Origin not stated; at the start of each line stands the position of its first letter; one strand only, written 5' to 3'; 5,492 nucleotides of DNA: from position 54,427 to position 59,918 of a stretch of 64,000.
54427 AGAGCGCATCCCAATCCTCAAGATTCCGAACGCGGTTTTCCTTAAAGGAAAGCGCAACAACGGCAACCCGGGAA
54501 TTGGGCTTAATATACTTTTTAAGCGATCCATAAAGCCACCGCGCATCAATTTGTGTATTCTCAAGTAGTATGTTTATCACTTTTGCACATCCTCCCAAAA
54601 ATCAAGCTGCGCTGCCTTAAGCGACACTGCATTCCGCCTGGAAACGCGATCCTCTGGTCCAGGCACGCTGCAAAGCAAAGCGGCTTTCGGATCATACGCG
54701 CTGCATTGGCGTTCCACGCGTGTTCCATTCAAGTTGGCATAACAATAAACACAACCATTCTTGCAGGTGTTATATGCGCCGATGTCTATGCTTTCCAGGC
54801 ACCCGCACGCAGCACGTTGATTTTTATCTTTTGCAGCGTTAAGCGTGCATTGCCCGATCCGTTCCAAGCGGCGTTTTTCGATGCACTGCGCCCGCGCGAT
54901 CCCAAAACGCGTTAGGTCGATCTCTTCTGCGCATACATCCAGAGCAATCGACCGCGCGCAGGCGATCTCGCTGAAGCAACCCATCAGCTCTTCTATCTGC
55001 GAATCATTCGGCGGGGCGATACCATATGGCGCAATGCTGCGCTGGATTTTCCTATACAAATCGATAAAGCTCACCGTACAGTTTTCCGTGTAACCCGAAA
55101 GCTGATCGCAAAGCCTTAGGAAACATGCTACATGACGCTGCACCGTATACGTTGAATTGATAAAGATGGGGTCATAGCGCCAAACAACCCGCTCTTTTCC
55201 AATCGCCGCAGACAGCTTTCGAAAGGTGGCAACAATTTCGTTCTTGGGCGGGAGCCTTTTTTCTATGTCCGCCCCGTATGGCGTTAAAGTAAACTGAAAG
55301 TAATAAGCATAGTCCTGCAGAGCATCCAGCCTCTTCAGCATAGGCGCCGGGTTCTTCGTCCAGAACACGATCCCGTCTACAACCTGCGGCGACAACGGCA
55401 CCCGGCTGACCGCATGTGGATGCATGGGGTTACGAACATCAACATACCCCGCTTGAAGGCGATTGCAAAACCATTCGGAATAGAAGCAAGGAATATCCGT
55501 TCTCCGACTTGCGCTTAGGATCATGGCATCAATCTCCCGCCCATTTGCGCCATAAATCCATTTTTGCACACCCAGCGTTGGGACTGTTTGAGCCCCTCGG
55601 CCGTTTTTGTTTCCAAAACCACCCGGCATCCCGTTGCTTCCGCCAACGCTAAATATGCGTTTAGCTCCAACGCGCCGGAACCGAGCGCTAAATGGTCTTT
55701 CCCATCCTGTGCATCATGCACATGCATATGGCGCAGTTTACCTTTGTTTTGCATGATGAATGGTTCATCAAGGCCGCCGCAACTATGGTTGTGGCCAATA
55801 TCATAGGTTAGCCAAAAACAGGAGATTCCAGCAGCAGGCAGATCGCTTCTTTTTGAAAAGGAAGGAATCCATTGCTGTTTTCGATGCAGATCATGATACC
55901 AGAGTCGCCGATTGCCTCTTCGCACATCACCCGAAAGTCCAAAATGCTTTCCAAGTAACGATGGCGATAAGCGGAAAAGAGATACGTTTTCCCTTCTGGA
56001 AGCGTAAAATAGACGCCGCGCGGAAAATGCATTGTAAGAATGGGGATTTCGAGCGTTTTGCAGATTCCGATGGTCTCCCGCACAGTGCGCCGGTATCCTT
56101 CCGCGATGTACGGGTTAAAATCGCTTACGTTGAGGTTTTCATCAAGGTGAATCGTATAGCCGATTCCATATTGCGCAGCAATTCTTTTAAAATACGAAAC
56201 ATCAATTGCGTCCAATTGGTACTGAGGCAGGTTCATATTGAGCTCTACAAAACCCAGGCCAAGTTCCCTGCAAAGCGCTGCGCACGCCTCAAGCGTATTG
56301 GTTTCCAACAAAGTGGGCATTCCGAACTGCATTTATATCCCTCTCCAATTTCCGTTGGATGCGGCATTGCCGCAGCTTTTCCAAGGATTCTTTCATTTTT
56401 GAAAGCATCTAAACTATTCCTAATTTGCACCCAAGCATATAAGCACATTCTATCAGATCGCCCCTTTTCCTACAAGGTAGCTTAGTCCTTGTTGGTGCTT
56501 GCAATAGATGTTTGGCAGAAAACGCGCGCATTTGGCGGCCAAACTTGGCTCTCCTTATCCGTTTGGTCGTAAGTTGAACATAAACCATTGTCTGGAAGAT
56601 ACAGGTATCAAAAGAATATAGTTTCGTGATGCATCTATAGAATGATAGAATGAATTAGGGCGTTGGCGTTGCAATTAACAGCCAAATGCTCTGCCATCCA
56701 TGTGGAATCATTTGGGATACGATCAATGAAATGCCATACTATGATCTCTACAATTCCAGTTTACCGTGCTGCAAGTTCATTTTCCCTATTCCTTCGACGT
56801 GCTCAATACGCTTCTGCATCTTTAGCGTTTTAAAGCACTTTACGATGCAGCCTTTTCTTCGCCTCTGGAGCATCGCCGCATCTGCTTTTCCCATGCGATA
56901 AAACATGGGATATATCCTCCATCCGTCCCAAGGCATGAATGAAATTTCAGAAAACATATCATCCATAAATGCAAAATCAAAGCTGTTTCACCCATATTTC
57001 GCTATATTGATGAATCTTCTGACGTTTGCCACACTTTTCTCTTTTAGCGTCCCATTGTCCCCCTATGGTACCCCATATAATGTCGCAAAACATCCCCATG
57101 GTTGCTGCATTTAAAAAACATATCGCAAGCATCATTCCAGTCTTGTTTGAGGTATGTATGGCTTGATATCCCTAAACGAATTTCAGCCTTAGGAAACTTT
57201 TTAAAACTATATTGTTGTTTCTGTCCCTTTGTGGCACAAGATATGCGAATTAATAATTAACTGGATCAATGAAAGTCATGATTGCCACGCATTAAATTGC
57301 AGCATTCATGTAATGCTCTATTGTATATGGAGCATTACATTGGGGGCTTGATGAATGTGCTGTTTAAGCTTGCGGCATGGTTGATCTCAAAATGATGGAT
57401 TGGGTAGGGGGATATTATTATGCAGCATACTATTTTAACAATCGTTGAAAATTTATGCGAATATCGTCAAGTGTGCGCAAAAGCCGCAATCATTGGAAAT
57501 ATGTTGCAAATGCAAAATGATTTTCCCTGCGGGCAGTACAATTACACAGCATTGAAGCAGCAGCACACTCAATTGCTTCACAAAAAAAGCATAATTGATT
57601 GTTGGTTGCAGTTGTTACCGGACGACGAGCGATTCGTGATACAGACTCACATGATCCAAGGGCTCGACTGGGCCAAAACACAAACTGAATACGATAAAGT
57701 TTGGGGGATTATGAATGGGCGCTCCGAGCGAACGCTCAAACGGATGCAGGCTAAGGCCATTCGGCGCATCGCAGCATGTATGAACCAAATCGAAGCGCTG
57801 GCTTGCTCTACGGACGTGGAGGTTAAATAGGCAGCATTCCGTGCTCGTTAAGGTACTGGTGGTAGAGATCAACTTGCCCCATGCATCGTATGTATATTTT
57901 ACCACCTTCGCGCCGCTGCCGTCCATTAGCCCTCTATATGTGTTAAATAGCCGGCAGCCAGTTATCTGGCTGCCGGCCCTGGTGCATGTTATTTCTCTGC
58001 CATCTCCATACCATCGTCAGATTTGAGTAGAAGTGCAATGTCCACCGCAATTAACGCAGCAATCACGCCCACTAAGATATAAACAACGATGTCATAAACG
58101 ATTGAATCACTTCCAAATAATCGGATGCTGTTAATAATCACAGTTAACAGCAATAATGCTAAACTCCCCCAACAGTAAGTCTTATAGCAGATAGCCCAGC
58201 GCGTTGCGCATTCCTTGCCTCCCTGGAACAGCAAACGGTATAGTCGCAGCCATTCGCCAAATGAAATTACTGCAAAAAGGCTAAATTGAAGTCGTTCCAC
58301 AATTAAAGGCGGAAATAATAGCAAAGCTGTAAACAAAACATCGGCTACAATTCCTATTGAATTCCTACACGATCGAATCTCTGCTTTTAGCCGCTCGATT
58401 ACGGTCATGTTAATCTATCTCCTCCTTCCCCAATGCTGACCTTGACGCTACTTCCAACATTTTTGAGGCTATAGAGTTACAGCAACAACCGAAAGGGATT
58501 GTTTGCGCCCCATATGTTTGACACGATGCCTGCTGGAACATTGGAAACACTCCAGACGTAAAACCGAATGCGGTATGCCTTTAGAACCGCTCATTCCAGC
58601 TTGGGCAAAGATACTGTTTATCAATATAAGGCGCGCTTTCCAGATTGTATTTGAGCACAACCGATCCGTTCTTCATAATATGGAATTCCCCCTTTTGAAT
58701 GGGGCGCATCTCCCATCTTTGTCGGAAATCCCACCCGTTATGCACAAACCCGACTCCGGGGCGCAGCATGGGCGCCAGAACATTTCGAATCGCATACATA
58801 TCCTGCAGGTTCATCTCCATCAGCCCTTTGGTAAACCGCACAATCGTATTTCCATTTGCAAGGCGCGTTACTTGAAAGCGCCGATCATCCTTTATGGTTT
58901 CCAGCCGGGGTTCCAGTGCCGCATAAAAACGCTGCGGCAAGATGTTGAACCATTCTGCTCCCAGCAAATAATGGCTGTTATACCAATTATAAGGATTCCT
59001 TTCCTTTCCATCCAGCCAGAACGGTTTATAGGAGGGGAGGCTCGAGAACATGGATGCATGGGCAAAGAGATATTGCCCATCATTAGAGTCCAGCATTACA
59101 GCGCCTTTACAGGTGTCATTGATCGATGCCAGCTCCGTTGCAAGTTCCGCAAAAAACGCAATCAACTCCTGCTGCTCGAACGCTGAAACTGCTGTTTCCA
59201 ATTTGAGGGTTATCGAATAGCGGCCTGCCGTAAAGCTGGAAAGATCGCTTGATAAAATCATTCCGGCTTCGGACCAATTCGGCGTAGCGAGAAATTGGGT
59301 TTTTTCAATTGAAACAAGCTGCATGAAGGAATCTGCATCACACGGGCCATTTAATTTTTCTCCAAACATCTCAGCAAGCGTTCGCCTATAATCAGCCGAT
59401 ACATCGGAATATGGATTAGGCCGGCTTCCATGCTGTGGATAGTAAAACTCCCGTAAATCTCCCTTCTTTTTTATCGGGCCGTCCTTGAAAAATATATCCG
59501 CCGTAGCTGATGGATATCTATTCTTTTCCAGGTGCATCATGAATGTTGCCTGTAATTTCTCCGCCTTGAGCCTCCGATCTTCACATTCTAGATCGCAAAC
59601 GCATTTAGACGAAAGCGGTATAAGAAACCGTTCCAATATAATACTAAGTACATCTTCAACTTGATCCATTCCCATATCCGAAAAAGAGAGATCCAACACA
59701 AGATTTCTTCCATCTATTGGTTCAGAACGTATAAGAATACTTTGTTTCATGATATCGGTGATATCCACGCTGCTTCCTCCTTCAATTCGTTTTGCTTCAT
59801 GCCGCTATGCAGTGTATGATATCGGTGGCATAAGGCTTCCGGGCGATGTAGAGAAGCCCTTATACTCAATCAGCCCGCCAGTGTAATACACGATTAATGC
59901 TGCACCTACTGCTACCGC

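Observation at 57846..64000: Array of RHS toxin C-terminal cassettes sharing one recombination handle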

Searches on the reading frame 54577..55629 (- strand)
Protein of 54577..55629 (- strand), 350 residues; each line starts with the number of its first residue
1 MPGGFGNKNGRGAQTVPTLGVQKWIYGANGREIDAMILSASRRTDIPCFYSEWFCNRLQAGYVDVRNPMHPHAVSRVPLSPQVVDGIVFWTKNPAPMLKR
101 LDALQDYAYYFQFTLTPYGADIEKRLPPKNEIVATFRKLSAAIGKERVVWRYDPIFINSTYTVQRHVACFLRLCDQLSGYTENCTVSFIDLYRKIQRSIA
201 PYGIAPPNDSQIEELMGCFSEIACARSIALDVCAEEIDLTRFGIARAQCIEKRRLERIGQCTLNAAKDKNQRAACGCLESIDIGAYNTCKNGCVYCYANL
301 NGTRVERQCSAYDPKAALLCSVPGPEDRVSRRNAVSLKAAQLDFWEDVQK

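Call 10: find_related_loci(query=window:54577-55629:-, collection=genome_contigs, flank=10000)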
Query window:54577-55629:- (350 aa) in genome_contigs; peptide patterns used: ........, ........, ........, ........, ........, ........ (x = any residue, [..] = any of these).
600 stretches matched a pattern (row limit reached: there are more); 589 encode a relative of the query (tblastn E <= 1e-3); the best 80 are kept; 80 distinct loci.
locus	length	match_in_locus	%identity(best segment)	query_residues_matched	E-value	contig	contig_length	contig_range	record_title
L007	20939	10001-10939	58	34-345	2e-122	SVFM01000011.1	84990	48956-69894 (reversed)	MAG: Lachnospiraceae bacterium isolate SIG332 NODE_6823_length_84990_cov_3.449913, whole genome shotgun sequence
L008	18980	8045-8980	56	36-346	1e-115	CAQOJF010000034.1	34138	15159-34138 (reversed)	MAG TPA_asm: uncultured Eubacterium sp. isolate MGBC163646 genome assembly, contig: MGBC163646.34, whole genome shotgun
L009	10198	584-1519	55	36-346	1e-114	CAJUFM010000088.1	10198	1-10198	MAG TPA_asm: uncultured Eubacterium sp. isolate MGBC128531 genome assembly, contig: MGBC128531.88, whole genome shotgun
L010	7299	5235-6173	55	34-345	1e-114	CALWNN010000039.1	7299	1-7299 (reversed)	MAG: uncultured Clostridia bacterium isolate E25__bin179 genome assembly, contig: E25__k127_685523, whole genome shotgun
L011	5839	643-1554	56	34-336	1e-113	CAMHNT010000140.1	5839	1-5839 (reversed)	MAG: uncultured Clostridia bacterium isolate SRR11784288_bin.19_metaWRAP_v1.3_MAG genome assembly, contig: ERZ12202745.7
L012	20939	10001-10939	54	34-345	6e-113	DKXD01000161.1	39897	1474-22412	MAG TPA_asm: Ruminococcaceae bacterium UBA7135 UBA7135_contig_14529, whole genome shotgun sequence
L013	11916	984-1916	52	36-345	3e-112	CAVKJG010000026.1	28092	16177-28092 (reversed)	Sphaerochaetaceae bacterium isolate H07689-L1_cleanbin_000002 genome assembly, contig: Spades_H07689-L1_contig_925, whol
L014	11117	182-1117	55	36-346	3e-112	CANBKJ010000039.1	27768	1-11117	MAG TPA_asm: uncultured Lachnoclostridium sp. isolate SRR14862902_bin.27_metawrap_v1.3_MAG genome assembly, contig: NODE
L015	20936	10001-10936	55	36-346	4e-112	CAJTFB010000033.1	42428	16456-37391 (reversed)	Eubacteriaceae bacterium isolate C22_46_EX_BP genome assembly, contig: MGBC000156.33, whole genome shotgun sequence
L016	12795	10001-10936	52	35-345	4e-112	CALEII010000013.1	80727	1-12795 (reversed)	MAG TPA_asm: uncultured Clostridia bacterium isolate SRR6425774_bin.99_CONCOCT_v1.1_MAG genome assembly, contig: ERZ1767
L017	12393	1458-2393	55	36-346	3e-110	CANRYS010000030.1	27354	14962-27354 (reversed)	MAG TPA_asm: uncultured Roseburia sp. isolate SRR15730540_bin.18_metawrap_v1.3_MAG genome assembly, contig: NODE.2497_le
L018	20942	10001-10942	51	36-348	6e-110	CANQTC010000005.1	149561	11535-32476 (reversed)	MAG: uncultured Coprococcus sp. isolate Lapin-026__bin103 genome assembly, contig: Lapin-026__NODE_75_length_149561_cov_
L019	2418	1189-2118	52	36-344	1e-113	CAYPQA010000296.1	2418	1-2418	MAG TPA_asm: uncultured Eubacteriales bacterium isolate SRP242652_co2_100 genome assembly, contig: NODE_46772_length_241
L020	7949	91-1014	55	36-342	3e-108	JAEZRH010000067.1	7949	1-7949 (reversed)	MAG: Bacillota bacterium isolate OH_PBB_129 k127_610206, whole genome shotgun sequence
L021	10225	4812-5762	52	32-347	6e-108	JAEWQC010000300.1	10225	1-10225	MAG: Bacillota bacterium isolate OH_SBrB_125 k127_22547, whole genome shotgun sequence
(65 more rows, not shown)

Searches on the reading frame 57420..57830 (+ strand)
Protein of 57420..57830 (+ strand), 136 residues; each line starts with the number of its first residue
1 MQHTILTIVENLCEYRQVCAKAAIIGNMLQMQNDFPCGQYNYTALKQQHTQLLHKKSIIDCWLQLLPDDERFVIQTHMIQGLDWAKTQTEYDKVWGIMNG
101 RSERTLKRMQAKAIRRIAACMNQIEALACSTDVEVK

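Call 6: search_protein_families(library=pfam, max_evalue=0.1, proteins=[window:57420-57830:+])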
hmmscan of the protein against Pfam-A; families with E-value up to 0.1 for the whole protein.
window:57420-57830:+ (136 aa): 0 families

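Call 17: search_protein_families(library=ncbifam, max_evalue=0.01, proteins=[window:57420-57830:+])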
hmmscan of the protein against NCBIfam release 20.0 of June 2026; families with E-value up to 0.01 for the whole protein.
window:57420-57830:+ (136 aa): 1 family
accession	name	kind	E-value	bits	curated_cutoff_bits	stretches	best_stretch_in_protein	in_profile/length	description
TIGR02937.1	sigma70-ECF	superfamily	0.0019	17.9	42.9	1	48-113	100-161/165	sigma-70 family RNA polymerase sigma factor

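Call 53: find_encoding_contigs(protein=window:57420-57830:+, flank=10000, max_places=10)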
Protein window:57420-57830:+ (136 aa): 22 contigs read that carry it; 10 places shown.
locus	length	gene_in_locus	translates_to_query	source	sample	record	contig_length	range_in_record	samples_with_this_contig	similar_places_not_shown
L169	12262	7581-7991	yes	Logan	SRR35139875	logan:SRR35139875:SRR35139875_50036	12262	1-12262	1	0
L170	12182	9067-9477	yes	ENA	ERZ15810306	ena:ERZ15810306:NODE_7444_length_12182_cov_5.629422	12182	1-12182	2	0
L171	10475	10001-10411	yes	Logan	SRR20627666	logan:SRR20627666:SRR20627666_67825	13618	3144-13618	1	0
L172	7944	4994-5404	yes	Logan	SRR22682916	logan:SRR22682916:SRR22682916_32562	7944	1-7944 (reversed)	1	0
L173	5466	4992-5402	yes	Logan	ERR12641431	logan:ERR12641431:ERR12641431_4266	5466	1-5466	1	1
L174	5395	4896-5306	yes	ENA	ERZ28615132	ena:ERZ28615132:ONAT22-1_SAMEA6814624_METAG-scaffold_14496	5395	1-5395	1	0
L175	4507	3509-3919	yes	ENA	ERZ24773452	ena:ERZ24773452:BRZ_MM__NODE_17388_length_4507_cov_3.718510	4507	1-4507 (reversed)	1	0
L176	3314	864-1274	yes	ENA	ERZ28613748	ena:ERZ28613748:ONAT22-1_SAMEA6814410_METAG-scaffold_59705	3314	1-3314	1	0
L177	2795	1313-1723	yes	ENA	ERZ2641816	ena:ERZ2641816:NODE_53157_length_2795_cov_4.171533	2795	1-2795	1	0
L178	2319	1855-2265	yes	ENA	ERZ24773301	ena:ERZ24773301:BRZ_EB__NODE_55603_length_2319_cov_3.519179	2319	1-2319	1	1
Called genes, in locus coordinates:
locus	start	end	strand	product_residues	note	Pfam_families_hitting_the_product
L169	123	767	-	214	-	PF01427:Peptidase_M15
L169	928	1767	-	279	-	-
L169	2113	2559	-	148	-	PF13451:zf_Tbcl, PF23477:zf_Tbcl_2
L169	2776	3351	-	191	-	PF04260:DUF436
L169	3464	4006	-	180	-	PF13302:Acetyltransf_3, PF13420:Acetyltransf_4, PF00583:Acetyltransf_1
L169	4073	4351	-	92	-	-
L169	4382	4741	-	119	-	-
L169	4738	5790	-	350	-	PF08902:DUF1848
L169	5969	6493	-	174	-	PF01261:AP_endonuc_2 (weak)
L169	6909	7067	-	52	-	-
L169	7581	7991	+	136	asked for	-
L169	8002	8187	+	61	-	-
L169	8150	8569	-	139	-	-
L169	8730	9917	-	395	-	-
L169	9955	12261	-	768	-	?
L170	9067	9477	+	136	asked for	-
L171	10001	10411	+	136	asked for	-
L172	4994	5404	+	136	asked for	-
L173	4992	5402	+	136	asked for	-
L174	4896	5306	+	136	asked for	-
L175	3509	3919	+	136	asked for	-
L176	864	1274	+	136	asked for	-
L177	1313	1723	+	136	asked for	-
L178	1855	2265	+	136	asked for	-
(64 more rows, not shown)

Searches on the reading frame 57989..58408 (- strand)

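Call 6: search_protein_families(library=pfam, max_evalue=0.1, proteins=[window:57989-58408:-])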
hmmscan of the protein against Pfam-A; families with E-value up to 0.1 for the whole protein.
window:57989-58408:- (139 aa): 1 family
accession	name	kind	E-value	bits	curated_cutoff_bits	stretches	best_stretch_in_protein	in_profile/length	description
PF08395.17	7tm_7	-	0.0094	15.7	26.6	1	51-120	100-169/370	7tm Chemosensory receptor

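Call 17: search_protein_families(library=ncbifam, max_evalue=0.01, proteins=[window:57989-58408:-])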
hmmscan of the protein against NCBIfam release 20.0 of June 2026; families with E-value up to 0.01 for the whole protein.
window:57989-58408:- (139 aa): 0 families

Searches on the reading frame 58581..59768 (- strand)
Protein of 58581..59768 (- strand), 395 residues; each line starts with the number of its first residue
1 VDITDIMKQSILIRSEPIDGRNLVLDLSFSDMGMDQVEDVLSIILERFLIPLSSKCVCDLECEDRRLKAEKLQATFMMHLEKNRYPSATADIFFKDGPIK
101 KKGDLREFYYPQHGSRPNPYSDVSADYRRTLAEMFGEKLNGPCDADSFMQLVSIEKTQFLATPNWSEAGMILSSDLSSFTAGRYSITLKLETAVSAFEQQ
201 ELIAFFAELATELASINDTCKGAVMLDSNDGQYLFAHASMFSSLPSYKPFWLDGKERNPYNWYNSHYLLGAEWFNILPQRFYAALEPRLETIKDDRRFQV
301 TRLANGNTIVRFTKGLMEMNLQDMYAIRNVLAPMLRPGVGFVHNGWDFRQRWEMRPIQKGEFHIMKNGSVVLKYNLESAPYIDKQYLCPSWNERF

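Call 6: search_protein_families(library=pfam, max_evalue=0.1, proteins=[window:58581-59768:-])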
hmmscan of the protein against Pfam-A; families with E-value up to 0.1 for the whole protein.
window:58581-59768:- (395 aa): 0 families

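Call 17: search_protein_families(library=ncbifam, max_evalue=0.01, proteins=[window:58581-59768:-])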
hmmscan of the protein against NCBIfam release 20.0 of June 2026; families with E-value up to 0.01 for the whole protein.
window:58581-59768:- (395 aa): 0 families
